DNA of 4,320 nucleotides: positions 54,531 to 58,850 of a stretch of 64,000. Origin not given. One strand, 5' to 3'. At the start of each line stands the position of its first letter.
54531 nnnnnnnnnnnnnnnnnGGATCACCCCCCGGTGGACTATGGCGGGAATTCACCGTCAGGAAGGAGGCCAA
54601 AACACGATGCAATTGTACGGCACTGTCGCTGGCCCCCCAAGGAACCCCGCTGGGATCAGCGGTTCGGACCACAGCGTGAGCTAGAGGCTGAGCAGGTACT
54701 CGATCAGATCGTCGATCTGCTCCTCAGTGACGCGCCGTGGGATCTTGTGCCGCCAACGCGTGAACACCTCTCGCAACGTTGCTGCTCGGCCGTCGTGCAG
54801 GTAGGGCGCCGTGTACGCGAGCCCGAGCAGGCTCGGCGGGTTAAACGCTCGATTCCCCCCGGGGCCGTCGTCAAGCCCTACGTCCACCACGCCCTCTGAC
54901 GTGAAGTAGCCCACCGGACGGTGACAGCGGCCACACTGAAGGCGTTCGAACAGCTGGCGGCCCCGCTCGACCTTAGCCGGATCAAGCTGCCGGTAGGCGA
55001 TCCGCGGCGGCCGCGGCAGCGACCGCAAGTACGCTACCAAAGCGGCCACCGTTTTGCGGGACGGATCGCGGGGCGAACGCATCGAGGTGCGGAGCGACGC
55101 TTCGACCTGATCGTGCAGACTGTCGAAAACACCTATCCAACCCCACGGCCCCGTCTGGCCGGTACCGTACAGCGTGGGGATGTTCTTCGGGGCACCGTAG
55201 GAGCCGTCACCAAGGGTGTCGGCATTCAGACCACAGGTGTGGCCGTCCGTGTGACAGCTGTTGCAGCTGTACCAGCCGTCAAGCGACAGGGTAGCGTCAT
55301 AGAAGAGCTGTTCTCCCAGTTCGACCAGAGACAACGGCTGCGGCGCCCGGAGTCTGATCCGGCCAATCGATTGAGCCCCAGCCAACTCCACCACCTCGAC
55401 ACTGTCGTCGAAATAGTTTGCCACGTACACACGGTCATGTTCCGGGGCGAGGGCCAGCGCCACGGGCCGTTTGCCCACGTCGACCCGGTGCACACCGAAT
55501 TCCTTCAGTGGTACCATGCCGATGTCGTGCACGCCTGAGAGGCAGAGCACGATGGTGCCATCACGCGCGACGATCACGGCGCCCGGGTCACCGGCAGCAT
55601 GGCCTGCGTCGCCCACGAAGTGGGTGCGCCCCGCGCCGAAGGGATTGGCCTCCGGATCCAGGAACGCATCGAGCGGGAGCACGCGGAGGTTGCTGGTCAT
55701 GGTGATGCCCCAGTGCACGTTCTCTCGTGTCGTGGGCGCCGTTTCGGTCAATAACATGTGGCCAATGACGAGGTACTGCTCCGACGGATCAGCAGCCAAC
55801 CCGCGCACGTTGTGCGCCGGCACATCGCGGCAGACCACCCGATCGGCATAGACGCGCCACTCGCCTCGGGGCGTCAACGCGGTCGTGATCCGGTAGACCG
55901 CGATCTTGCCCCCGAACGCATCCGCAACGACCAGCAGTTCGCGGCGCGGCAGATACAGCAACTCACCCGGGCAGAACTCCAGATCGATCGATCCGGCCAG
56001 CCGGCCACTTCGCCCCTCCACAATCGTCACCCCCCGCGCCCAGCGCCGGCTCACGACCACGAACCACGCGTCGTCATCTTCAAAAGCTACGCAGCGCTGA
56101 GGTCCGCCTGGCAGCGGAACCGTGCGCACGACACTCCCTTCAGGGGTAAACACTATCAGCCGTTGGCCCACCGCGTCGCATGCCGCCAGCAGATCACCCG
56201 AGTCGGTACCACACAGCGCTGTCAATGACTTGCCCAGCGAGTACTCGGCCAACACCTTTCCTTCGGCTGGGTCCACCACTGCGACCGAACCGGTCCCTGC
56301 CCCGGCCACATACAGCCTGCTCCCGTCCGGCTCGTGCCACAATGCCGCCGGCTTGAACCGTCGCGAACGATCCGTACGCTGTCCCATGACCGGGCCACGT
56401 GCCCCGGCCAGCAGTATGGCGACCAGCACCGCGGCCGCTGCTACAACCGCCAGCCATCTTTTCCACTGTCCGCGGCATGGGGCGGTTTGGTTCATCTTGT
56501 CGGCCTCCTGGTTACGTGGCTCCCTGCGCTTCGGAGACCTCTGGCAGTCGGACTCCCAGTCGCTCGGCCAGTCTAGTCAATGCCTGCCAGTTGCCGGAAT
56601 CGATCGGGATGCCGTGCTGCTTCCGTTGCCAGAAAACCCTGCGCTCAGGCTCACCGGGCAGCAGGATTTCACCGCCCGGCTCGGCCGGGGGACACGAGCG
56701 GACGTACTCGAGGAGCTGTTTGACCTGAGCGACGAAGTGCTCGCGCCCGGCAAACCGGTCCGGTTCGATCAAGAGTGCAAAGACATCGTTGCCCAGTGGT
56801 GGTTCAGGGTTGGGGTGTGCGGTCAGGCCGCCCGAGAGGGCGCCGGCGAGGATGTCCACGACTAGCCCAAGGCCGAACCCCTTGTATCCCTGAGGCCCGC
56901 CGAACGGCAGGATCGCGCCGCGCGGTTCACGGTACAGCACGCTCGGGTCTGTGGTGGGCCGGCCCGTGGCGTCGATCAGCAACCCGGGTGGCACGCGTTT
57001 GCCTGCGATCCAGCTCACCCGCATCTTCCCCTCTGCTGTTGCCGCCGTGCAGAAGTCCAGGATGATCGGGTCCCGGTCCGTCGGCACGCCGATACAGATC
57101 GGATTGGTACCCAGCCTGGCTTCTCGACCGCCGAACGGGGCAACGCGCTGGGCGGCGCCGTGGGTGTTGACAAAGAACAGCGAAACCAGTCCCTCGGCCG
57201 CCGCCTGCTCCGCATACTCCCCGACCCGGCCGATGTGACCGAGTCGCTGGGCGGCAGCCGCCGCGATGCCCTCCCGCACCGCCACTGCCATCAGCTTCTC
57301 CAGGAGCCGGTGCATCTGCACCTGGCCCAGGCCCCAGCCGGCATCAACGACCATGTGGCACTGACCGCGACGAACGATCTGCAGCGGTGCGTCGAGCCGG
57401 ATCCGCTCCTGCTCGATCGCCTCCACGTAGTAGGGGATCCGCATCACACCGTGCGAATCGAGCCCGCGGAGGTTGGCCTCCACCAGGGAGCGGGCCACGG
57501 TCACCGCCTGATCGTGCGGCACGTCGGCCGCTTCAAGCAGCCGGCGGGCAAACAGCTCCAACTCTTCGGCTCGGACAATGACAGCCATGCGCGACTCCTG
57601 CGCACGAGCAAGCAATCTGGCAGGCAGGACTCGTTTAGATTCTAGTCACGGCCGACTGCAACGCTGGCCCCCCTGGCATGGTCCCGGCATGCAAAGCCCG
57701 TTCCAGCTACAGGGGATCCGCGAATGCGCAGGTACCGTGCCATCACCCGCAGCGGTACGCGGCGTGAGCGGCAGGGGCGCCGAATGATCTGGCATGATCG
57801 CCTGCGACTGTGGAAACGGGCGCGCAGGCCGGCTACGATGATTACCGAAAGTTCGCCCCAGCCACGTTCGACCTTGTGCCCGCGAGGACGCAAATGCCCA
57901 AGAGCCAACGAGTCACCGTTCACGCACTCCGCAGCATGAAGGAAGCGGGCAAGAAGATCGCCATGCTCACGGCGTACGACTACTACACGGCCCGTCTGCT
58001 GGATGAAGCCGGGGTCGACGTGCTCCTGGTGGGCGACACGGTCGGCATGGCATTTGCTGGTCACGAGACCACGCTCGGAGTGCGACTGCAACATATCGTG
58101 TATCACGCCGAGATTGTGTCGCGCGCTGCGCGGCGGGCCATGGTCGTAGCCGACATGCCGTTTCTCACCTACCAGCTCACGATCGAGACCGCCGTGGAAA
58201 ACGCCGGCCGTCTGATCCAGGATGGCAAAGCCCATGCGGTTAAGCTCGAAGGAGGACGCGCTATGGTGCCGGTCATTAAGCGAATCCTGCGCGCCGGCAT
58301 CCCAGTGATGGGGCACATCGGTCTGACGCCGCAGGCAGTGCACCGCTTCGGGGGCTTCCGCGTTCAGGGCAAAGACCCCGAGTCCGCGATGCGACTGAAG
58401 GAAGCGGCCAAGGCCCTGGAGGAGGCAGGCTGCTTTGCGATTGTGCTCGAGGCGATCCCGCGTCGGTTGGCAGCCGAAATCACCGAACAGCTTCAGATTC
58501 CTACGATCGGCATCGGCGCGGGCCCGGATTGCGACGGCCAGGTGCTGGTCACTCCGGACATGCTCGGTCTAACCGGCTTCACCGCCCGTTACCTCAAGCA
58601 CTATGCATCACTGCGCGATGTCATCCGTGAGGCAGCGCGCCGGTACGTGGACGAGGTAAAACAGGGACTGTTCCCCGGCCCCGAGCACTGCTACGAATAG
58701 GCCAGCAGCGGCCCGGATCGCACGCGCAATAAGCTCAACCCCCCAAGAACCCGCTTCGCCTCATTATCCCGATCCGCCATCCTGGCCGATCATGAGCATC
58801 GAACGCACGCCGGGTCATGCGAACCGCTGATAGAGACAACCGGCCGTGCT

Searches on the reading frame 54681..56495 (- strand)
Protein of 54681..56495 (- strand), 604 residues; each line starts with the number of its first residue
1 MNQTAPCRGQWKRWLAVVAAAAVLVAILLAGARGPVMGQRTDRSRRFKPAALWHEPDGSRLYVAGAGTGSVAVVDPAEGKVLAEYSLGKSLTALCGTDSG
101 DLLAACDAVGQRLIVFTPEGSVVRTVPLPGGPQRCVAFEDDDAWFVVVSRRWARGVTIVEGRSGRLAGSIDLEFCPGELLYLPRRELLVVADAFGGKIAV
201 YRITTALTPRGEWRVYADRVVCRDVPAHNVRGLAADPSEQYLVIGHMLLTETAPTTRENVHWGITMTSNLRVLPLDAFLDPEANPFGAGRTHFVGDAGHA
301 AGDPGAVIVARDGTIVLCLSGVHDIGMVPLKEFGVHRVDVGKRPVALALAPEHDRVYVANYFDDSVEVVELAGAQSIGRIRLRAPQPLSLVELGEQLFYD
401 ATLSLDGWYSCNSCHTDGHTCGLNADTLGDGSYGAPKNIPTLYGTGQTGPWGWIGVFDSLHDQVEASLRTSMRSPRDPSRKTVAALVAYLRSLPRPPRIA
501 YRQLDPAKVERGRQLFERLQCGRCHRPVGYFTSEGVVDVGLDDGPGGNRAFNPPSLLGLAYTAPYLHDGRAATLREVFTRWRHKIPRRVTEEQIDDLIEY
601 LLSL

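Call 60: search_protein_families(library=pfam, proteins=[window:54681-56495:-], max_evalue=0.00001)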
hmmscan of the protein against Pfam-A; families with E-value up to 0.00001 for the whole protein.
window:54681-56495:- (604 aa): 3 families
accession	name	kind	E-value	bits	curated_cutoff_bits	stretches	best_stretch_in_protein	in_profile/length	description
PF03150.19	CCP_MauG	-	3.9e-19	70.2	25.6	1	391-474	4-88/149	Di-haem cytochrome c peroxidase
PF00034.26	Cytochrom_C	-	8.2e-08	33.9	21.3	0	509-604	1-89/90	Cytochrome c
PF13442.11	Cytochrome_CBB3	-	2.7e-06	28.1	27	0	508-601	2-68/68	Cytochrome C oxidase, cbb3-type, subunit III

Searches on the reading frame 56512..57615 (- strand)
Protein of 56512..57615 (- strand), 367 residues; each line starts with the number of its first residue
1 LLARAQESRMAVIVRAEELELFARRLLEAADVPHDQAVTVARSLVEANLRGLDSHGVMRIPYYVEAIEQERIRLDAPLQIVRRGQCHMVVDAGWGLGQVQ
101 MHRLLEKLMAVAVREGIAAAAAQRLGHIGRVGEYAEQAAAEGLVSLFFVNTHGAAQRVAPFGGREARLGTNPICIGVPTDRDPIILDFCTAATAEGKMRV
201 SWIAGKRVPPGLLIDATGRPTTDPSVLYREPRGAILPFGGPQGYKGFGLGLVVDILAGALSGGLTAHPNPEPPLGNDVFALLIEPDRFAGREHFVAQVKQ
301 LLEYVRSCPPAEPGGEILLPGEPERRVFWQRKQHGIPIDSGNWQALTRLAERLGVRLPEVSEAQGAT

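Call 60: search_protein_families(library=pfam, proteins=[window:56512-57615:-], max_evalue=0.00001)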
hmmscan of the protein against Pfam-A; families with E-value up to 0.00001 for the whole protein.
window:56512-57615:- (367 aa): 1 family
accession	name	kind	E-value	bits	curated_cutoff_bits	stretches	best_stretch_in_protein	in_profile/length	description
PF02615.19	Ldh_2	-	7.2e-104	347.9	38.8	1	15-346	2-332/333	Malate/L-lactate dehydrogenase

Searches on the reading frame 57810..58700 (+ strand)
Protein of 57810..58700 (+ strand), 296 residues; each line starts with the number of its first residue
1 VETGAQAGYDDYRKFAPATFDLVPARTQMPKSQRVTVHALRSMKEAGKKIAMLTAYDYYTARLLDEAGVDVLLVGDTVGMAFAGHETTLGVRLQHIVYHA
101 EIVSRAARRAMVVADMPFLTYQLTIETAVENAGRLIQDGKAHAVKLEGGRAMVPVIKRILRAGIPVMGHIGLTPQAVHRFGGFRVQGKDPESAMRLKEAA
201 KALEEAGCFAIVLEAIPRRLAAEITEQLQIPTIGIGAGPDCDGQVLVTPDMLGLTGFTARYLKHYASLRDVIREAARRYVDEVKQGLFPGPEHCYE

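Call 60: search_protein_families(library=pfam, proteins=[window:57810-58700:+], max_evalue=0.00001)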
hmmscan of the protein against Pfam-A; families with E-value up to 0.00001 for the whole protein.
window:57810-58700:+ (296 aa): 1 family
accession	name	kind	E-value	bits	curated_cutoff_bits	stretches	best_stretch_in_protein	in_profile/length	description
PF02548.21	Pantoate_transf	-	9.1e-114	379.7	28.7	1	34-290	1-258/259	Ketopantoate hydroxymethyltransferase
